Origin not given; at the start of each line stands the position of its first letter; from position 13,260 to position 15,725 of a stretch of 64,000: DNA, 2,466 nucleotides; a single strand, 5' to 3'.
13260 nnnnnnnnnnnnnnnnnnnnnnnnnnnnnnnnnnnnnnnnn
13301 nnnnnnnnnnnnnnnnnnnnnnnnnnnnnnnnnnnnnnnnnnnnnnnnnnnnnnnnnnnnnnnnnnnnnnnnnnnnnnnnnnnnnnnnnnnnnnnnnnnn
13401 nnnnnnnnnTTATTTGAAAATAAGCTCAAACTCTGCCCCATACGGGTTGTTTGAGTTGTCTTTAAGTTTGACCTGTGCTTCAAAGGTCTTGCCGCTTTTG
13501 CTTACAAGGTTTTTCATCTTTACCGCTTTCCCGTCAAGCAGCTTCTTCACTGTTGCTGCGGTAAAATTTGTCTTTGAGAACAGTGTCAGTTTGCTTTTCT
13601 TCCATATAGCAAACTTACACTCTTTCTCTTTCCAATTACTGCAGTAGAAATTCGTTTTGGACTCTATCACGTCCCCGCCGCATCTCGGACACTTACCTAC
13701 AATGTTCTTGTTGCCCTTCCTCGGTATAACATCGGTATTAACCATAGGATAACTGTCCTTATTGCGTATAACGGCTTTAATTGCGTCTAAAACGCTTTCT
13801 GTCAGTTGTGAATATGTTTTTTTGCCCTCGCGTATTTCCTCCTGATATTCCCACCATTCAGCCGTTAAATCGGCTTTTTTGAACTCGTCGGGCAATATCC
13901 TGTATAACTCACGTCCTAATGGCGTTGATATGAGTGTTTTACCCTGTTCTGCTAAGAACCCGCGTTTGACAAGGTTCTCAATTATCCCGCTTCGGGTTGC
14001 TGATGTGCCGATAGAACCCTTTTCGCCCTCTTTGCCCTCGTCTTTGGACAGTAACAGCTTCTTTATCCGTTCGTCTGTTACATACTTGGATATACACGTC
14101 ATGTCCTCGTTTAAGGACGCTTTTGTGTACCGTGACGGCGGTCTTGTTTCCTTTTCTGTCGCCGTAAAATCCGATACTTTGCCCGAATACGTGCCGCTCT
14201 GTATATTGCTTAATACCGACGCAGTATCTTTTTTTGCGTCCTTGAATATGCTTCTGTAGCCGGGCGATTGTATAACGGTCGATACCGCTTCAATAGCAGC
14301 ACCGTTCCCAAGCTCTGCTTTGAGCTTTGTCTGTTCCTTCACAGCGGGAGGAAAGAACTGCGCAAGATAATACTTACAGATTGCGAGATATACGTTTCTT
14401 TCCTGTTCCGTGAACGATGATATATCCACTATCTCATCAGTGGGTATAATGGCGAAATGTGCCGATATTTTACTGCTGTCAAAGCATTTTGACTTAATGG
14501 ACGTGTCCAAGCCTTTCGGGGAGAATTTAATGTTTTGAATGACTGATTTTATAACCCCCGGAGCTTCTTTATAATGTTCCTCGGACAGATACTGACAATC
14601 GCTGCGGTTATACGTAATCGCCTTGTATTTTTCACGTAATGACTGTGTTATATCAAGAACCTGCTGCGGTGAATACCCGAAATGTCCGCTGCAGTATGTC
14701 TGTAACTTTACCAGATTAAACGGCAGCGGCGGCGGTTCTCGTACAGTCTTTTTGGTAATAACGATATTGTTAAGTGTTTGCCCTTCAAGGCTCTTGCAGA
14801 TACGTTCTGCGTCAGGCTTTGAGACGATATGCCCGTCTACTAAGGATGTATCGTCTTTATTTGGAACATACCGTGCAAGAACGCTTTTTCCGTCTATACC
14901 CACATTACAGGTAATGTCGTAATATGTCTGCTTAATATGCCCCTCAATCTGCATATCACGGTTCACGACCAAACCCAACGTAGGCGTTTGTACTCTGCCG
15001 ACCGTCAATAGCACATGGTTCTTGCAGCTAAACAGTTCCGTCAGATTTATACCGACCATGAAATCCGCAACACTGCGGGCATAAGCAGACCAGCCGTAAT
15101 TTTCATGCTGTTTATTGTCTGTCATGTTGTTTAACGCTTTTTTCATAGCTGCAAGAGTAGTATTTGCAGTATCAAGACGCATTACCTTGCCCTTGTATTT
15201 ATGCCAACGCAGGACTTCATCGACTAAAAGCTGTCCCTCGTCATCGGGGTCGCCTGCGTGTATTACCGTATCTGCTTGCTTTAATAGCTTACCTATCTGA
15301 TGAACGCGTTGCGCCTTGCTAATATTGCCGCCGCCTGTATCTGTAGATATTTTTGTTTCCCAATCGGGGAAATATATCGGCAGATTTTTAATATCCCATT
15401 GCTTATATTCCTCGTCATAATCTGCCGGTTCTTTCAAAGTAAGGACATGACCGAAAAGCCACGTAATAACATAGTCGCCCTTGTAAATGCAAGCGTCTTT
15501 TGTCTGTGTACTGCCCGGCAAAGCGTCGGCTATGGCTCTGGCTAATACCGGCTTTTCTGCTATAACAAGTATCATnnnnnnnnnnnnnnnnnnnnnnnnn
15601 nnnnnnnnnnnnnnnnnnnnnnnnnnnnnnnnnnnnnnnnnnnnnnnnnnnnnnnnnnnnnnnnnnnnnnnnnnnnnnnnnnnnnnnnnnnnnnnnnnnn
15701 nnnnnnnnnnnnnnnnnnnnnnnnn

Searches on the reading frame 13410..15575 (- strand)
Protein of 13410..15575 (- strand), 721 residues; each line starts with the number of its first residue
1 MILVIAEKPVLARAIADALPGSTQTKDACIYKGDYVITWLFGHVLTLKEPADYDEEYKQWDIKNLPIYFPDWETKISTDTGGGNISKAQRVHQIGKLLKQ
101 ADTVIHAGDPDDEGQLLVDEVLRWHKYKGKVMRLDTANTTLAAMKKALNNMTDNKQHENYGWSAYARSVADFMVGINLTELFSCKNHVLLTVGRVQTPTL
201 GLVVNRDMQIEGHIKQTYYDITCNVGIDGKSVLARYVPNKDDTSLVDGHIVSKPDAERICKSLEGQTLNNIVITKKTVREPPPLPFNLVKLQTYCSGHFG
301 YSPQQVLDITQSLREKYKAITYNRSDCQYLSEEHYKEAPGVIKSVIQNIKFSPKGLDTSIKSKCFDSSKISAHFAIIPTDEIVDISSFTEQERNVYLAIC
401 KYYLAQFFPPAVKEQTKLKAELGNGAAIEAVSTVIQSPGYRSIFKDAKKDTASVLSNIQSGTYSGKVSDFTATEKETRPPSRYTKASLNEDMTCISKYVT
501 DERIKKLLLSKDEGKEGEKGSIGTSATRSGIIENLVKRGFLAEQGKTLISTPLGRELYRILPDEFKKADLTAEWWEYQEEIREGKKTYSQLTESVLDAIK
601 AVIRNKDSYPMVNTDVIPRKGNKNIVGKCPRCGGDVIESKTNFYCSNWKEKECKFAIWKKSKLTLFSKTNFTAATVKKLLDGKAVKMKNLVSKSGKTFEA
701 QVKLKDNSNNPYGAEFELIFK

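Call 13: search_dna_similar(query=window:13410-15575:-, collection=phages, mode=protein)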
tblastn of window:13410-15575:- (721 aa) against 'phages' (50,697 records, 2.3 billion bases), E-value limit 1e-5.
Records with a match: 62; places in all: 62; records where one place covers at least 80% of the query: 27.
Best place of each record, by identity: <60% 62.
By first word of the organism name: Listeria 23; Bacteriophage 15; Streptococcus 6; Enterococcus 4; Acinetobacter 4; Staphylococcus 3; Yersinia 2; Salmonella 1; Dolichospermum 1; Cobetia 1; and 2 more.
By host as written in the record: Listeria monocytogenes 23; - 22; Staphylococcus aureus 3; Streptococcus suis 3; Enterococcus faecalis 2; Dolichospermum flos-aquae 1; Yersinia ruckeri 1; Yersinia ruckeri serovar I strain RS41 1; and 6 more.
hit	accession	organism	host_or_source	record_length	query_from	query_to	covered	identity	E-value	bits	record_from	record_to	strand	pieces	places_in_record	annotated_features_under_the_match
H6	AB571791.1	Salmonella enterica subsp. enterica serovar Typhimurium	-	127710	1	647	90%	32.5%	2e-90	316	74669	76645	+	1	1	topB: DNA topoisomerase III | conserved hypothetical protein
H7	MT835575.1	Bacteriophage sp.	human fecal samples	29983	3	718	99%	28.9%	2e-75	271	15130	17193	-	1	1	record has no annotation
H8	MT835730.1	Bacteriophage sp.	human fecal samples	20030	2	683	95%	29.9%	4e-74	268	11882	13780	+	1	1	record has no annotation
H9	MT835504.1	Bacteriophage sp.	human fecal samples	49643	3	711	98%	28.2%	1e-68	251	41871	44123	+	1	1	record has no annotation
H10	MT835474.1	Bacteriophage sp.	human fecal samples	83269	3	688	95%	29.0%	3e-57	217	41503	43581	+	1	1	record has no annotation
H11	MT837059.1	Bacteriophage sp.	human fecal samples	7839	1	621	86%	31.3%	3e-75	271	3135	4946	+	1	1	record has no annotation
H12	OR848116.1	Listeria phage LM 4-14-1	Listeria monocytogenes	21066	2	710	98%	27.0%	2e-52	203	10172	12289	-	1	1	record has no annotation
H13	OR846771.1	Listeria phage LM 4-11-1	Listeria monocytogenes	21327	2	710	98%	27.0%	2e-52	203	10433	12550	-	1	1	record has no annotation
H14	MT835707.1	Bacteriophage sp.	human fecal samples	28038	1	712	99%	26.6%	2e-54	209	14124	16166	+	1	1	record has no annotation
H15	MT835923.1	Bacteriophage sp.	human fecal samples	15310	1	718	100%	26.4%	8e-74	266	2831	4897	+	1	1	record has no annotation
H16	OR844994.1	Staphylococcus phage SA 1306 Kay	Staphylococcus aureus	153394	3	668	92%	27.9%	4e-55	211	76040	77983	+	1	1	record has no annotation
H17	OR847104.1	Listeria phage LM 4-11-1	Listeria monocytogenes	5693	3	716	99%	25.6%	4e-46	183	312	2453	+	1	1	record has no annotation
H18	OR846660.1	Enterococcus phage Efs 1-1-1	Enterococcus faecalis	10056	3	664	92%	27.0%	8e-59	222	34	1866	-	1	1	record has no annotation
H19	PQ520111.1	Enterococcus phage IME_EF3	-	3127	3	664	92%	26.8%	6e-58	218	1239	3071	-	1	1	record has no annotation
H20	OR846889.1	Listeria phage LM 4-11-1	Listeria monocytogenes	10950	3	647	89%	27.4%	2e-56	214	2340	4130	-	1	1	record has no annotation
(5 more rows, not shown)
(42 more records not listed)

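Call 85: search_protein_families(library=phrogs, proteins=[window:13410-15575:-], max_evalue=0.00001)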
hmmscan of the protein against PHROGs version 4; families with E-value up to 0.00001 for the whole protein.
window:13410-15575:- (721 aa): 1 family
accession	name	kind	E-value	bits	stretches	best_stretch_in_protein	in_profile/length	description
phrog_13226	-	unknown function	5.1e-126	423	1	3-710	4-713/726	-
